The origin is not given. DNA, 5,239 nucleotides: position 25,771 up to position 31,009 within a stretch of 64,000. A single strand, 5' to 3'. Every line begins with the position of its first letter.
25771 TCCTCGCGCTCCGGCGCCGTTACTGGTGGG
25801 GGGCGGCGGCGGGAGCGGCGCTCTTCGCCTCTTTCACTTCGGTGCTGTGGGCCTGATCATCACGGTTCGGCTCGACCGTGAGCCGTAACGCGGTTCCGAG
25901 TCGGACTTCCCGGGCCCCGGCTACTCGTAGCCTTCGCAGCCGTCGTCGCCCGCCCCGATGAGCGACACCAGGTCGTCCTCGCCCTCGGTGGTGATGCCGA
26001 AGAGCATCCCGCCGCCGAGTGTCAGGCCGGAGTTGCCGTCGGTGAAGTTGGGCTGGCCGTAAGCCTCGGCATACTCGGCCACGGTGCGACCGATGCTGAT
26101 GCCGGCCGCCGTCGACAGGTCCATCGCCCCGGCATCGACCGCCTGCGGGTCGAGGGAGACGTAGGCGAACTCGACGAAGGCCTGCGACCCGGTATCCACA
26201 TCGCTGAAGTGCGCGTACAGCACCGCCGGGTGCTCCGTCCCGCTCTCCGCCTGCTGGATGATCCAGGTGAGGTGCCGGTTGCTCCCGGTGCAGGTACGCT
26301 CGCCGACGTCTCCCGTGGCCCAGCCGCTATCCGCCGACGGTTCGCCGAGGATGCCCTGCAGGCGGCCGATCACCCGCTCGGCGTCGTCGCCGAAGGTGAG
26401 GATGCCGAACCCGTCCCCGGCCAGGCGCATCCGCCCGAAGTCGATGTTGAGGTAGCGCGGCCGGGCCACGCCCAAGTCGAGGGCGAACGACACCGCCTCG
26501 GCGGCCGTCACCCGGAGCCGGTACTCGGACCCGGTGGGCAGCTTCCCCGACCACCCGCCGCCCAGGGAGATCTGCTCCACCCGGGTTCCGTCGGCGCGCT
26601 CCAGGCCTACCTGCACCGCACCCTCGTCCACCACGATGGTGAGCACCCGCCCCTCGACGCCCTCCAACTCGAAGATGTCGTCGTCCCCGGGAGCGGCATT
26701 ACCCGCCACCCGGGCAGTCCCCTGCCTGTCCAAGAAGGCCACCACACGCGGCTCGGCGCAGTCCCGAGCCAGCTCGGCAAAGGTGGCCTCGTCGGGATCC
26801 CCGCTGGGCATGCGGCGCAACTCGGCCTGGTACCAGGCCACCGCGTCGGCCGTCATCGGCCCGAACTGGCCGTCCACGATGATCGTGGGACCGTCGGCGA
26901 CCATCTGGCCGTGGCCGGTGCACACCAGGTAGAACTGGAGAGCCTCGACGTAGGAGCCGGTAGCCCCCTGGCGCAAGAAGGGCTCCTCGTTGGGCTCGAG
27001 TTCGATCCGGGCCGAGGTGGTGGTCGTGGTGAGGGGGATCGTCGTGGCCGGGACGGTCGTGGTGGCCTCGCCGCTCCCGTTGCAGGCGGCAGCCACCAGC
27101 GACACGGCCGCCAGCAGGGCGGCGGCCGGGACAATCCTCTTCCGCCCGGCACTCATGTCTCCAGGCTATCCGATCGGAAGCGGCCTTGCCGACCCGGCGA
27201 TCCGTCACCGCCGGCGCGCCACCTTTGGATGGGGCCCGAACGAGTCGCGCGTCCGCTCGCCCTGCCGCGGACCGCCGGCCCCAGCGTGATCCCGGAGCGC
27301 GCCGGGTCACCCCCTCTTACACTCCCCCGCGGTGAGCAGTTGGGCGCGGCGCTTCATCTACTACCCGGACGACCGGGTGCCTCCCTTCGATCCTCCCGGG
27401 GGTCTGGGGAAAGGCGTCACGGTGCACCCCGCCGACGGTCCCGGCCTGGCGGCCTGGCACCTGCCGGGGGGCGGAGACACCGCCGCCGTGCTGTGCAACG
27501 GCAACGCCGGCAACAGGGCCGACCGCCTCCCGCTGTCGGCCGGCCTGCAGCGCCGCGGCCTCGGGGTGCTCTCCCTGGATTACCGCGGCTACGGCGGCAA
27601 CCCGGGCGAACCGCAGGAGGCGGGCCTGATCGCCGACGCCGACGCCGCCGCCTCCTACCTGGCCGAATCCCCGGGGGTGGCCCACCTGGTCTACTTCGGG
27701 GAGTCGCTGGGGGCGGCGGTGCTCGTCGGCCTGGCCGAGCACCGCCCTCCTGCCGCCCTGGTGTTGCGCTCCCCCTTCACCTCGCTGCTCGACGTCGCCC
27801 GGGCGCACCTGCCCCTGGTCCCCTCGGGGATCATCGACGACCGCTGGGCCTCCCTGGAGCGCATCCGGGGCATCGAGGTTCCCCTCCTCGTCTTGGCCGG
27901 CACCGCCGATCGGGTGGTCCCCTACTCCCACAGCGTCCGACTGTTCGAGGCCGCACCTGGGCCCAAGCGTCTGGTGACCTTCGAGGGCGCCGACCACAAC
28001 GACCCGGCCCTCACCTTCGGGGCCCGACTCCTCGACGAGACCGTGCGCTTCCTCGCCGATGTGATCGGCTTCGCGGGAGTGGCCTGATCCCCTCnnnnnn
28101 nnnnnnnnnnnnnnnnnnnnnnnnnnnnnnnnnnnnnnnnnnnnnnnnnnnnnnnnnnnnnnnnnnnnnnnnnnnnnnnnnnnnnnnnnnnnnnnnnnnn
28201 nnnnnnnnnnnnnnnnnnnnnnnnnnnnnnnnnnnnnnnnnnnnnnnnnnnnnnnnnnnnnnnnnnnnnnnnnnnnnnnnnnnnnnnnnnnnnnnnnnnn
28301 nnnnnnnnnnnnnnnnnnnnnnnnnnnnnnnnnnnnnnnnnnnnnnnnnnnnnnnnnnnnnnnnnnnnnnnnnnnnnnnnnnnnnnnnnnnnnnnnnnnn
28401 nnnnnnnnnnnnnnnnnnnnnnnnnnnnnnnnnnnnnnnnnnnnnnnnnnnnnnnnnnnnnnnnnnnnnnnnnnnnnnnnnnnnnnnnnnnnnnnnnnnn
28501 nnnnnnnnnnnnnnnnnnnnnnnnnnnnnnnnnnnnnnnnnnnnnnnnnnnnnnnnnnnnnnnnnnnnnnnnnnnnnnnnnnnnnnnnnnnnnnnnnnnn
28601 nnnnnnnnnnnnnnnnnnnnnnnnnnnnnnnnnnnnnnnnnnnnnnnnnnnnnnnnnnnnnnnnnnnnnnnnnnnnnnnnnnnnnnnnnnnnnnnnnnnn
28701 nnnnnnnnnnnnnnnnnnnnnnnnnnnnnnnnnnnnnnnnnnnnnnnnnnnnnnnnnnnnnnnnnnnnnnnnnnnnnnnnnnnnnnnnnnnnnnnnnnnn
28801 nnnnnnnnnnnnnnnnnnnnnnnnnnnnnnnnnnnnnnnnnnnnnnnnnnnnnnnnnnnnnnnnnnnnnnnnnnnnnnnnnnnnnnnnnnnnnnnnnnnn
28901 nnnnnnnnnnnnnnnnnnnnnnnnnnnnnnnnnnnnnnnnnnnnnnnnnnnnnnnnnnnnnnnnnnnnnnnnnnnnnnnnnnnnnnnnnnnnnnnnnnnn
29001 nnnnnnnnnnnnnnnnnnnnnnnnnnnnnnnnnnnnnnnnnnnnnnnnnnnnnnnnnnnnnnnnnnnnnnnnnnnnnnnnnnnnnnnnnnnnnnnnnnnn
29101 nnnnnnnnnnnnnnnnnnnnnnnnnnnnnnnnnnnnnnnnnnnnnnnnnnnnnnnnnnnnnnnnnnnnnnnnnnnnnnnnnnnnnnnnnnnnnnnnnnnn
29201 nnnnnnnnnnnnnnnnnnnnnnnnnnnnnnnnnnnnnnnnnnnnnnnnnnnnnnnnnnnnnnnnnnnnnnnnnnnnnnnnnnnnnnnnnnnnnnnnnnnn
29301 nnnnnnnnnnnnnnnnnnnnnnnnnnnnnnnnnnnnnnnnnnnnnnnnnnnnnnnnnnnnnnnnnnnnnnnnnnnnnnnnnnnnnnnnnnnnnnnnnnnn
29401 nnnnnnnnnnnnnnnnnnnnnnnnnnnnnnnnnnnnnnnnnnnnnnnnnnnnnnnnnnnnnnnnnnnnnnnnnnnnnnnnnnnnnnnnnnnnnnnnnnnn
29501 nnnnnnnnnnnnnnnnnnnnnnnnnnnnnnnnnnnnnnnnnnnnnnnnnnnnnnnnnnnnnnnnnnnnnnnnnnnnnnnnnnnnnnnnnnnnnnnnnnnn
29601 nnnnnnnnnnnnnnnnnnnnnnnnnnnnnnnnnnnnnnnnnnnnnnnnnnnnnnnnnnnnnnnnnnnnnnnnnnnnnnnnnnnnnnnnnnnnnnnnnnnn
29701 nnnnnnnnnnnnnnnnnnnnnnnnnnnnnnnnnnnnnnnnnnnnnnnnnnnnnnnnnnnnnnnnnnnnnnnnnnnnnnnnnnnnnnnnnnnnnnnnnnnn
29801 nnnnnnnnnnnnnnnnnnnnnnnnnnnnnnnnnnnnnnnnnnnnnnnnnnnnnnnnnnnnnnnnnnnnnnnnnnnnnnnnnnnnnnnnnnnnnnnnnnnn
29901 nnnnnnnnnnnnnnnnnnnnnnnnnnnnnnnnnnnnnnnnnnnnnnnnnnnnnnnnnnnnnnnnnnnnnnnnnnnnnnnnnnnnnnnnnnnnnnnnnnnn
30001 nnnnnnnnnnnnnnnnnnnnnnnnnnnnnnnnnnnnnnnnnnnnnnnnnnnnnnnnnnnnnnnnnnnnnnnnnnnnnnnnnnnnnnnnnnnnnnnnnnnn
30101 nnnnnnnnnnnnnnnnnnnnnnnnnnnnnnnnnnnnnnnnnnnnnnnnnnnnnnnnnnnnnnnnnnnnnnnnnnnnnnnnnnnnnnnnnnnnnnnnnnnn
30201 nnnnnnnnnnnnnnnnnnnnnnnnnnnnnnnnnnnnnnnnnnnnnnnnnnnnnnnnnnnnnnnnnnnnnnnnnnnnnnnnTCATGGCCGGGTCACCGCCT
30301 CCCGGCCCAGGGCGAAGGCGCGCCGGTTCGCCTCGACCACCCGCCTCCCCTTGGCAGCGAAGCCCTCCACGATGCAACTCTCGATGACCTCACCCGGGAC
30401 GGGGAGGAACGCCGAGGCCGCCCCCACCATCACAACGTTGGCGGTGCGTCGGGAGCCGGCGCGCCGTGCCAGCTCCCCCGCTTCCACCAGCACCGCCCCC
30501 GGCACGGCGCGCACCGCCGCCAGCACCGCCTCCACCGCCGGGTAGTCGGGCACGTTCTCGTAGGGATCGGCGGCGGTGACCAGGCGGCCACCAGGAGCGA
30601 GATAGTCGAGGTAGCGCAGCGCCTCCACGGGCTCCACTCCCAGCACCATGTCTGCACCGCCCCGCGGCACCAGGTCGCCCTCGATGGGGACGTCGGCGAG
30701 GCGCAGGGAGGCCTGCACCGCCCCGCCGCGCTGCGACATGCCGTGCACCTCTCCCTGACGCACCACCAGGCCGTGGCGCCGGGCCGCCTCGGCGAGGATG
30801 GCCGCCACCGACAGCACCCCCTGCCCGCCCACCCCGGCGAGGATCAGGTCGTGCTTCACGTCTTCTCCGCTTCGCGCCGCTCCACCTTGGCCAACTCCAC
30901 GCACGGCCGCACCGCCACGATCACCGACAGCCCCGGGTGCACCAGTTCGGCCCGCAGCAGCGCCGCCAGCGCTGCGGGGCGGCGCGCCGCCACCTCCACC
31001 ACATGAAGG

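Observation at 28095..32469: Archaeal-style indolepyruvate:ferredoxin oxidoreductase plus ADP-forming acyl-CoA synthetase operon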

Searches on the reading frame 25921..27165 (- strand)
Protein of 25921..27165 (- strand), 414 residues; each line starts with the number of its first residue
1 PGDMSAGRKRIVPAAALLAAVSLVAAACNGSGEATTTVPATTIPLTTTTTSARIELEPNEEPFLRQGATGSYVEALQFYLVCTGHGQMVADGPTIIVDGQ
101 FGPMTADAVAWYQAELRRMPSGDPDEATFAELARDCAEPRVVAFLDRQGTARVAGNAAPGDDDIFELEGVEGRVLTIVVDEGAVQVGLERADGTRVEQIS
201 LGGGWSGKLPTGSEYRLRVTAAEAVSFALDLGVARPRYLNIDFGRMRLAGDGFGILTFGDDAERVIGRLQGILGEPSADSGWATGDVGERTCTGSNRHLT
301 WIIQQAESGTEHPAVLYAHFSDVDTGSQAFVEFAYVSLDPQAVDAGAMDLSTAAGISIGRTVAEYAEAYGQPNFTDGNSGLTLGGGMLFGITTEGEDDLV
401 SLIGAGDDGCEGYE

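Call 12: search_protein_families(library=pfam, proteins=[window:25921-27165:-], max_evalue=0.001)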
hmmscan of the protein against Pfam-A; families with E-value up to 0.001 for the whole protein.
window:25921-27165:- (414 aa): 1 family
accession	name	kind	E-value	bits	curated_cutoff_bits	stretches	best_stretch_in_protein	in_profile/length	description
PF01471.23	PG_binding_1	-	1.2e-06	29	23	1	70-132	2-57/57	Putative peptidoglycan binding domain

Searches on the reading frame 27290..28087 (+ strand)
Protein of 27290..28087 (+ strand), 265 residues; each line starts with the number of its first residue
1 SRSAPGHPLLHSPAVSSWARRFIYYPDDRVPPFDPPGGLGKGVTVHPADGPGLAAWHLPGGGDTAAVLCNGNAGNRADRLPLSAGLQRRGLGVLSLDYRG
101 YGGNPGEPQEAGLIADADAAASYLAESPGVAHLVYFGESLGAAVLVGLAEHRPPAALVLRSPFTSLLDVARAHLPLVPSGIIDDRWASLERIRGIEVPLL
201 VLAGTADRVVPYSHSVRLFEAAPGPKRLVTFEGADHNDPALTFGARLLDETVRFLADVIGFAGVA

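Call 12: search_protein_families(library=pfam, proteins=[window:27290-28087:+], max_evalue=0.001)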
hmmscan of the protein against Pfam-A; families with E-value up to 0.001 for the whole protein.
window:27290-28087:+ (265 aa): 4 families
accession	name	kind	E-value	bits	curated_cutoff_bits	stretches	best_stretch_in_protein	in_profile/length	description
PF12146.15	Hydrolase_4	-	7.3e-17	61.9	27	2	80-165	21-112/239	Serine aminopeptidase, S33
PF00561.26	Abhydrolase_1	-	5e-10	39.9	25.8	1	67-174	4-117/245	alpha/beta hydrolase fold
PF12697.13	Abhydrolase_6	-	9.9e-06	26.8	26.3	0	67-162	2-93/217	Alpha/beta hydrolase family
PF00326.27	Peptidase_S9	-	0.00065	19.7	22.6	0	188-259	134-210/213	Prolyl oligopeptidase family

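Call 48: search_protein_families(library=ncbifam, proteins=[window:27290-28087:+], max_evalue=0.01)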
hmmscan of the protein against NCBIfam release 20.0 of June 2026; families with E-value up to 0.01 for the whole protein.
window:27290-28087:+ (265 aa): 16 families
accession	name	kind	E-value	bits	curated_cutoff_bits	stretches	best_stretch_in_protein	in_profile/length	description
NF051488.1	bifunc_PcaDC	exception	9.1e-09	34.9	390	1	91-153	39-100/375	bifunctional 3-oxoadipate enol-lactonase/4-carboxymuconolactone decarboxylase PcaDC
NF047920.1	lactonase_UilS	equivalog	2.4e-08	34.1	400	1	65-153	26-120/285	UilS family quorum-quenching N-acyl-homoserine lactonase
TIGR02427.1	protocat_pcaD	equivalog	1.5e-07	31.1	255.85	1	189-236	186-232/251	3-oxoadipate enol-lactonase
NF011457.0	PRK14875.1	equivalog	5.7e-07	28.8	307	1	60-154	128-221/372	acetoin dehydrogenase dihydrolipoyllysine-residue acetyltransferase subunit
NF052610.1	macro_16_ester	equivalog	1.3e-06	27.9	420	1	189-237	216-263/281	alpha/beta fold macrolide esterase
NF053683.1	esterase_mleBRB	exception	7.7e-06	25.7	585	1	189-240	212-262/280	BRB family alpha/beta fold macrolide esterase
NF033124.1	estX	equivalog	1.8e-05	24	600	1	185-237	213-262/280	macrolide esterase EstX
NF051487.1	bifunc_PcaCD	exception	4.6e-05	22.7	430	0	189-236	347-393/413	bifunctional 4-carboxymuconolactone decarboxylase/3-oxoadipate enol-lactonase PcaCD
NF053693.1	esterase_mleCBF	exception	8.9e-05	22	564.5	1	189-237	214-261/279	CBF family alpha/beta fold macrolide esterase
NF053684.1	esterase_mleBCA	exception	0.00028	20.1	570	1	192-237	220-264/281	BCA family alpha/beta fold macrolide esterase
NF058544.1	IVPilMotSglTMyx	equivalog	0.00039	20.3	300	1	88-176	61-152/210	type IV pili motility protein SglT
TIGR01738.1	bioH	equivalog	0.00085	19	206.95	0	191-242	183-232/245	pimeloyl-ACP methyl ester esterase BioH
TIGR03611.1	RutD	equivalog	0.0011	18.4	238.5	0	191-234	193-236/258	pyrimidine utilization protein D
TIGR03100.1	hydr1_PEP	hypoth_equivalog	0.0014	18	168.45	1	74-163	41-133/274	hydrolase 1, exosortase A system-associated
NF050089.1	i_nPHAscl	equivalog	0.0052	15.9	300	0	190-237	224-271/288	intracellular short-chain-length polyhydroxyalkanoate depolymerase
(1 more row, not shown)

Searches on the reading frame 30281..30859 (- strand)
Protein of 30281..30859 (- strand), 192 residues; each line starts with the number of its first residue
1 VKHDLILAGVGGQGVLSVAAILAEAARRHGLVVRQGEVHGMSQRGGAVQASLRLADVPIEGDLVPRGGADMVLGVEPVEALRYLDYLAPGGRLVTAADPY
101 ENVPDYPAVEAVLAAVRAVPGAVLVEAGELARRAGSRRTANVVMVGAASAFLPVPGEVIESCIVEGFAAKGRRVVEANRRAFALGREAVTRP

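Call 5: search_protein_families(library=pfam, proteins=[window:30281-30859:-], max_evalue=0.01)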
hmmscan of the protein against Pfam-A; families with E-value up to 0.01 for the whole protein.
window:30281-30859:- (192 aa): 1 family
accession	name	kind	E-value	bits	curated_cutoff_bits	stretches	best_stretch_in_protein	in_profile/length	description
PF01558.24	POR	-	2.1e-34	119.6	27.4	1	11-187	1-173/173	Pyruvate ferredoxin/flavodoxin oxidoreductase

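Call 6: search_protein_families(library=ncbifam, proteins=[window:30281-30859:-], max_evalue=0.01)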
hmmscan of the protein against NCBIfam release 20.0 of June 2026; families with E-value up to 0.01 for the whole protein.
window:30281-30859:- (192 aa): 25 families
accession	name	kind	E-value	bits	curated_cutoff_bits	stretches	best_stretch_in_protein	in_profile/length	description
NF005324.0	PRK06853.1-4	equivalog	1.5e-75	253.4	222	1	1-189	1-189/196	indolepyruvate oxidoreductase subunit beta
NF005323.0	PRK06853.1-3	equivalog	4e-44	150.9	238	1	2-190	6-196/197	indolepyruvate oxidoreductase subunit beta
TIGR03334.1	IOR_beta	equivalog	4.9e-44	150.6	205.8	1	4-186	2-188/189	indolepyruvate ferredoxin oxidoreductase subunit beta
NF005322.0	PRK06853.1-2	equivalog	3.8e-41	141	237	1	3-190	6-194/197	indolepyruvate oxidoreductase subunit beta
NF005325.0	PRK06853.1-5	equivalog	3.8e-34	118.1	230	1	3-188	4-190/192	indolepyruvate oxidoreductase subunit beta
NF005326.0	PRK06853.1-6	equivalog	2.1e-33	115.8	348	1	3-189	4-196/202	indolepyruvate oxidoreductase subunit beta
NF004917.0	PRK06274.1-3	equivalog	8.2e-32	110.8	284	1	1-188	1-192/203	indolepyruvate oxidoreductase subunit beta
NF005328.0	PRK06853.2-2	equivalog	9e-25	87.5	240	1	3-149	4-150/192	indolepyruvate oxidoreductase subunit beta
NF004918.0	PRK06274.1-4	equivalog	2.3e-21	76.5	278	1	1-155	1-161/202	indolepyruvate oxidoreductase subunit beta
NF004915.0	PRK06274.1-1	equivalog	4.9e-21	75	274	1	1-187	1-190/194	indolepyruvate oxidoreductase subunit beta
NF004916.0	PRK06274.1-2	equivalog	6.2e-21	75.3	227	1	1-187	1-174/178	indolepyruvate oxidoreductase subunit beta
NF005327.0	PRK06853.2-1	equivalog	5.1e-19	68.8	242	1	4-156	5-158/194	indolepyruvate oxidoreductase subunit beta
NF009589.0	PRK13030.1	subfamily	1.6e-14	52.6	816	1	3-191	729-929/1170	indolepyruvate ferredoxin oxidoreductase family protein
TIGR03710.1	OAFO_sf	subfamily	7.9e-12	44.5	482.75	1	6-189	5-173/561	2-oxoacid:acceptor oxidoreductase subunit alpha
NF005329.0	PRK06853.2-4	equivalog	1.4e-11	44.9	267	1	4-98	3-102/175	indolepyruvate oxidoreductase subunit beta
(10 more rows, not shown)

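Call 31: list_cluster_members(proteins=[P0121, window:30281-30859:-])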
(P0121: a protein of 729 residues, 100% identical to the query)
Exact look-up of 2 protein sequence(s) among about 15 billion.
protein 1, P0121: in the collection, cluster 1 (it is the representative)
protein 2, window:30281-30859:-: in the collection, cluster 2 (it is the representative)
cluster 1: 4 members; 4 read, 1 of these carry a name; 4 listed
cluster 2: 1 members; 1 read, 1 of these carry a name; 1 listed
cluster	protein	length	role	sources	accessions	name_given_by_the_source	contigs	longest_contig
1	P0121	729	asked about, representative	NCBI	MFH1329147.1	MAG: acetate--CoA ligase family protein [Actinomycetota bacterium]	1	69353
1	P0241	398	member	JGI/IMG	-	-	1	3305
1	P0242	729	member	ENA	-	-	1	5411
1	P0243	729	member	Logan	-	-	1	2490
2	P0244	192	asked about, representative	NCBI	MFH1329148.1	MAG: indolepyruvate oxidoreductase subunit beta [Actinomycetota bacterium]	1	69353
